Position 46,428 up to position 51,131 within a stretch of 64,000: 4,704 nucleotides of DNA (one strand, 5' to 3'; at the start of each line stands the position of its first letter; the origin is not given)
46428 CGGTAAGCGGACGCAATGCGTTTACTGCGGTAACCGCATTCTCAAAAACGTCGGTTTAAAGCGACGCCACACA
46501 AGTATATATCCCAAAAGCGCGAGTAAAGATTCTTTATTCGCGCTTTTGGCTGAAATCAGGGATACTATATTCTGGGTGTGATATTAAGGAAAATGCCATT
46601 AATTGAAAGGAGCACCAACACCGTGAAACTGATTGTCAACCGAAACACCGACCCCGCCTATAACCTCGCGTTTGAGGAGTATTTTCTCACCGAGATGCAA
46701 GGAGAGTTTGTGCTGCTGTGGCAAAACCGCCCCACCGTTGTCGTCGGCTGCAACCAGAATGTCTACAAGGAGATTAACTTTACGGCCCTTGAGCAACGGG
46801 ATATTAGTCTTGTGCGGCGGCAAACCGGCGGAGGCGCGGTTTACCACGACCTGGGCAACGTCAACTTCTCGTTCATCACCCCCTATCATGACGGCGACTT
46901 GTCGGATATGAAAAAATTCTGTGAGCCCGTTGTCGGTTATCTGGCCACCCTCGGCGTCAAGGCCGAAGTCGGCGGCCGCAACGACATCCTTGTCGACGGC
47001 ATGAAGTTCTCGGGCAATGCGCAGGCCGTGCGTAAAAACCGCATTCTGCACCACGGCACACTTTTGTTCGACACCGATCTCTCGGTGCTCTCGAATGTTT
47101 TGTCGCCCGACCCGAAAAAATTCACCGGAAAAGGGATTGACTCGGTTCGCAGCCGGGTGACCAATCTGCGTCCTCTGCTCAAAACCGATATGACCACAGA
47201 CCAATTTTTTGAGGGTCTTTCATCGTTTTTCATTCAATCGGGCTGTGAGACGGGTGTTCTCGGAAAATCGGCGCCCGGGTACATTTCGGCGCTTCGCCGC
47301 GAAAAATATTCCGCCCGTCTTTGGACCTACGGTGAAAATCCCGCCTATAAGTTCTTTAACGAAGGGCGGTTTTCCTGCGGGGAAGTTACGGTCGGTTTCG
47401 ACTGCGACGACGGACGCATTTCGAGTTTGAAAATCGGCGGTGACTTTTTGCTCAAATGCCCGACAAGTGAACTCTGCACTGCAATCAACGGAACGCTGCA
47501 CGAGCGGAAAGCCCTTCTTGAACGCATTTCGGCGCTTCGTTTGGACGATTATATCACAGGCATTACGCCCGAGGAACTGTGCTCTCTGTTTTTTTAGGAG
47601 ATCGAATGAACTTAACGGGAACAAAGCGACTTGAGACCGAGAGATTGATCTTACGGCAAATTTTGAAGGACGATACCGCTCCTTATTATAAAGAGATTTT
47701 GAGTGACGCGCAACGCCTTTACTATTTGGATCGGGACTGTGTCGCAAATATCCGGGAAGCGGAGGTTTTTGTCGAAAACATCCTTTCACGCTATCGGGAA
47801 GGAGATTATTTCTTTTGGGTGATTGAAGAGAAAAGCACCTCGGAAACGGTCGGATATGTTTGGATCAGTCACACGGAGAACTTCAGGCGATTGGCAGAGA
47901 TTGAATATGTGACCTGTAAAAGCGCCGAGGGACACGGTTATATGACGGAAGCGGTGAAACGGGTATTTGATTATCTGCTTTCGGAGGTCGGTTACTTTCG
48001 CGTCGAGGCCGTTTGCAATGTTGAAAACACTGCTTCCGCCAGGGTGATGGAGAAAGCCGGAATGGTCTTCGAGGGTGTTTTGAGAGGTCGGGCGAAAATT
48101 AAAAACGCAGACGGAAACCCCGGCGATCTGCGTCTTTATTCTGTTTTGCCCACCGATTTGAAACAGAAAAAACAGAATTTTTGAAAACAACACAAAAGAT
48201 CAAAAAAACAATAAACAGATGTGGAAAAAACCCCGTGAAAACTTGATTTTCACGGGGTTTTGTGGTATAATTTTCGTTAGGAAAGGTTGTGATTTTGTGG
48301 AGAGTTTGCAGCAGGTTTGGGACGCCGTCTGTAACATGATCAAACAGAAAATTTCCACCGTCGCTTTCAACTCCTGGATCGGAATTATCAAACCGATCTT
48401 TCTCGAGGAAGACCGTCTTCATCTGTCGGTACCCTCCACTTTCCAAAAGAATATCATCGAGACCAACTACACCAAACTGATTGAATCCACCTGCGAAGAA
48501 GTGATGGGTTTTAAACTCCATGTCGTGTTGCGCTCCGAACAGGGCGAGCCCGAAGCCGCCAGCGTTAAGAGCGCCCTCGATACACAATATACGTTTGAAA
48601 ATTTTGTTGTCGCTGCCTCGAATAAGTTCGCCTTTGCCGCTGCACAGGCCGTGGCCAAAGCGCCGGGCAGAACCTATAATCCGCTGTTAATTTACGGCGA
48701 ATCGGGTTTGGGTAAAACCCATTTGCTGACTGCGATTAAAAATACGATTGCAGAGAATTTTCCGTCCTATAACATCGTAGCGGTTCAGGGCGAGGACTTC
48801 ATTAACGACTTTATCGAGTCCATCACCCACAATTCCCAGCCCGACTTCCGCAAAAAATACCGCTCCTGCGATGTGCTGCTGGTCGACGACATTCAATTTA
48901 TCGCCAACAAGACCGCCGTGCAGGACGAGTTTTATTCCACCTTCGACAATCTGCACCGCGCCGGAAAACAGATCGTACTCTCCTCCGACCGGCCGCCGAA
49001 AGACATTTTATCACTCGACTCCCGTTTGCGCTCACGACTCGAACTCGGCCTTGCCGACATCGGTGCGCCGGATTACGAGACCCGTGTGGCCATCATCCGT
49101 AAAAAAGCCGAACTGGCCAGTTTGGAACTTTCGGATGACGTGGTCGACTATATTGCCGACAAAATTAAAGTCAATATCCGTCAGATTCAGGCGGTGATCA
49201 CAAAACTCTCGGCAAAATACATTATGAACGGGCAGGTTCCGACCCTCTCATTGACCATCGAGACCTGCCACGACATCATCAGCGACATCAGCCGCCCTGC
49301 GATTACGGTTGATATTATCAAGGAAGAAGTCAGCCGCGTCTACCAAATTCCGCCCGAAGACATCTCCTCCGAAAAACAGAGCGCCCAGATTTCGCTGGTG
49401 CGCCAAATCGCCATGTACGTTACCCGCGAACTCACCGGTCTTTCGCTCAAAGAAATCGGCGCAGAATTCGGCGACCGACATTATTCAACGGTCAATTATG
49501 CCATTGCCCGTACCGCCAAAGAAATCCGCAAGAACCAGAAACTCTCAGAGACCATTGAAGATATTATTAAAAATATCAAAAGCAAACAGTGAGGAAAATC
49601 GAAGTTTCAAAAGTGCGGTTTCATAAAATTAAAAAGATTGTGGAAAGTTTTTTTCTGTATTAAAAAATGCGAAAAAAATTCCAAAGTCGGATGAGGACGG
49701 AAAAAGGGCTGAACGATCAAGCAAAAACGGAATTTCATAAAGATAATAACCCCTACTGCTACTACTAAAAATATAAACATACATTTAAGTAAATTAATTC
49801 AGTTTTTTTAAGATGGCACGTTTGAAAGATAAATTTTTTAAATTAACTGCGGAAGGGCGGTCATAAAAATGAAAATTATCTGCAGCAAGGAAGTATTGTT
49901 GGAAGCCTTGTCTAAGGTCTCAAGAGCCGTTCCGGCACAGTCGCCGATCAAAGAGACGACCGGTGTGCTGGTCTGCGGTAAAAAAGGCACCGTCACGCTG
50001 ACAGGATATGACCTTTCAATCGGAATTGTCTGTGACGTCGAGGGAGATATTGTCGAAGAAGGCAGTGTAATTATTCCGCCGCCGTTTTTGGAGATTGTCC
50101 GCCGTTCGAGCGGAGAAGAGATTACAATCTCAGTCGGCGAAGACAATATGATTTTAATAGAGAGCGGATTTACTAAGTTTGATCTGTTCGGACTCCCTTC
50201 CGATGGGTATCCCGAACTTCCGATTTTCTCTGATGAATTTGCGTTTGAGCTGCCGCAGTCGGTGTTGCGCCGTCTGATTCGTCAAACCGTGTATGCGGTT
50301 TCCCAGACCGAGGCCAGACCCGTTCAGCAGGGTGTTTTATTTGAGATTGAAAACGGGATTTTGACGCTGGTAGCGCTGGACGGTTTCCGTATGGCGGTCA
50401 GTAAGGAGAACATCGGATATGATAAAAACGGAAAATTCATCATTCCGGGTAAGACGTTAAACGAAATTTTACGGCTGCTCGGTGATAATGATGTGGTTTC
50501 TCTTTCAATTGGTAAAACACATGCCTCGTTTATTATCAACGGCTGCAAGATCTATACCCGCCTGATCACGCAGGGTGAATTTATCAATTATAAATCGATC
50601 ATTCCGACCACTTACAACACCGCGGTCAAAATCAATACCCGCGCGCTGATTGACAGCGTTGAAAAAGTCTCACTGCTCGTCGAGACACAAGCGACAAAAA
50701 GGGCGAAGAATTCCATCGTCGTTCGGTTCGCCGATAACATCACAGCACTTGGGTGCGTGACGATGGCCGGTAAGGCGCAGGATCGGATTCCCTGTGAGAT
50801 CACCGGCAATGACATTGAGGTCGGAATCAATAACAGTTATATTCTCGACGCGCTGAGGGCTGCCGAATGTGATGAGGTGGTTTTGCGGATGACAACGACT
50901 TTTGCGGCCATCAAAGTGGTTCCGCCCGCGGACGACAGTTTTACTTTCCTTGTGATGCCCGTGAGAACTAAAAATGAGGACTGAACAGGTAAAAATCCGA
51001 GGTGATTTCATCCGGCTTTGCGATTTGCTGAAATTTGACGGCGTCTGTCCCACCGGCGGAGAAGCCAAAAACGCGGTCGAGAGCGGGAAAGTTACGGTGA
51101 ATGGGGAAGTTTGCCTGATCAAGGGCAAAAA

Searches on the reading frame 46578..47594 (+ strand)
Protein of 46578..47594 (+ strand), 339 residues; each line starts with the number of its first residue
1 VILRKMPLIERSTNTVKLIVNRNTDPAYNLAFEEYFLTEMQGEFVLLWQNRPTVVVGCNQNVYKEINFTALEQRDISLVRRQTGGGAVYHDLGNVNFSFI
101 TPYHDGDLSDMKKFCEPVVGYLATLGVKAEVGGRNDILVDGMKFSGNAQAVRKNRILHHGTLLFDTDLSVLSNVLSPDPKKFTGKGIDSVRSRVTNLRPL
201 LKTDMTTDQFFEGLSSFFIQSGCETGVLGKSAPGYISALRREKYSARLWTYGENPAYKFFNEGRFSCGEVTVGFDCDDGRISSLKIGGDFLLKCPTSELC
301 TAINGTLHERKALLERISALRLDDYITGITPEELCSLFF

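Call 88: search_protein_families(library=pfam, proteins=[window:46578-47594:+], max_evalue=0.00001)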
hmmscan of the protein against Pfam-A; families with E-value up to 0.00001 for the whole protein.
window:46578-47594:+ (339 aa): 3 families
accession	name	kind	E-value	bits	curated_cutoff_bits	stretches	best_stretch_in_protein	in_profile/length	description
PF21948.1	LplA-B_cat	-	1.8e-68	230.9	27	1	25-215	1-196/200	Lipoyl protein ligase A/B catalytic domain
PF10437.14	Lip_prot_lig_C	-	8.3e-19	67.8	24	1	254-337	1-84/85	Bacterial lipoate protein ligase C-terminus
PF03099.24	BPL_LplA_LipB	-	8e-13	48.9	21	1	60-167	10-133/133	Biotin/lipoate A/B protein ligase family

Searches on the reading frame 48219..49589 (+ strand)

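Call 88: search_protein_families(library=pfam, proteins=[window:48219-49589:+], max_evalue=0.00001)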
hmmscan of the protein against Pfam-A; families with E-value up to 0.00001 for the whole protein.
window:48219-49589:+ (457 aa): 4 families
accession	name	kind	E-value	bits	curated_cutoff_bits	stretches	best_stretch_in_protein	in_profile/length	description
PF00308.24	Bac_DnaA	-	3.7e-64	216.2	23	1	120-279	1-160/162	Bacterial DnaA ATPAse domain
PF08299.17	Bac_DnaA_C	-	4.2e-22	78.4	31.5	1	365-430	2-67/69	Bacterial dnaA protein helix-turn-helix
PF11638.13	DnaA_N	-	4.9e-14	52.2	24.6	1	31-92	1-63/65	DnaA N-terminal domain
PF00004.35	AAA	-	3.3e-07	31.3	21.2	1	156-274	1-123/131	ATPase family associated with various cellular activities (AAA)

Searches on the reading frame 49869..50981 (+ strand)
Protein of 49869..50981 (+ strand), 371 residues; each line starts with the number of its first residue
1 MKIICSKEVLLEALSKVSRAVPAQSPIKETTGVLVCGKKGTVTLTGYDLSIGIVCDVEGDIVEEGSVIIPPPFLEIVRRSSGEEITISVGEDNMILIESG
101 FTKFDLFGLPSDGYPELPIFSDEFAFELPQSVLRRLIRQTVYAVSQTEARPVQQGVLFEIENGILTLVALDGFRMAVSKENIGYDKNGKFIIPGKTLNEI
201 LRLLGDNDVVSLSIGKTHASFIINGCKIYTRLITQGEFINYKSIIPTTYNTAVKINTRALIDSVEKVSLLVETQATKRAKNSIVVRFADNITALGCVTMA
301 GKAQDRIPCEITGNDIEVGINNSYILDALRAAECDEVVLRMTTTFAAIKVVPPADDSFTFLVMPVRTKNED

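Call 88: search_protein_families(library=pfam, proteins=[window:49869-50981:+], max_evalue=0.00001)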
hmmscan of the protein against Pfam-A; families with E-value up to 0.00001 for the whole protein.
window:49869-50981:+ (371 aa): 3 families
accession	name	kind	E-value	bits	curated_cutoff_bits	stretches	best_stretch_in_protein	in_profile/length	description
PF00712.24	DNA_pol3_beta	-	4.5e-32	111.1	24.4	1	1-118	1-120/120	DNA polymerase III beta subunit, N-terminal domain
PF02767.21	DNA_pol3_beta_2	-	5.1e-24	85.2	27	1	127-234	1-111/116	DNA polymerase III beta subunit, central domain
PF02768.20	DNA_pol3_beta_3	-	1.1e-17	64.4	27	1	242-366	1-121/121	DNA polymerase III beta subunit, C-terminal domain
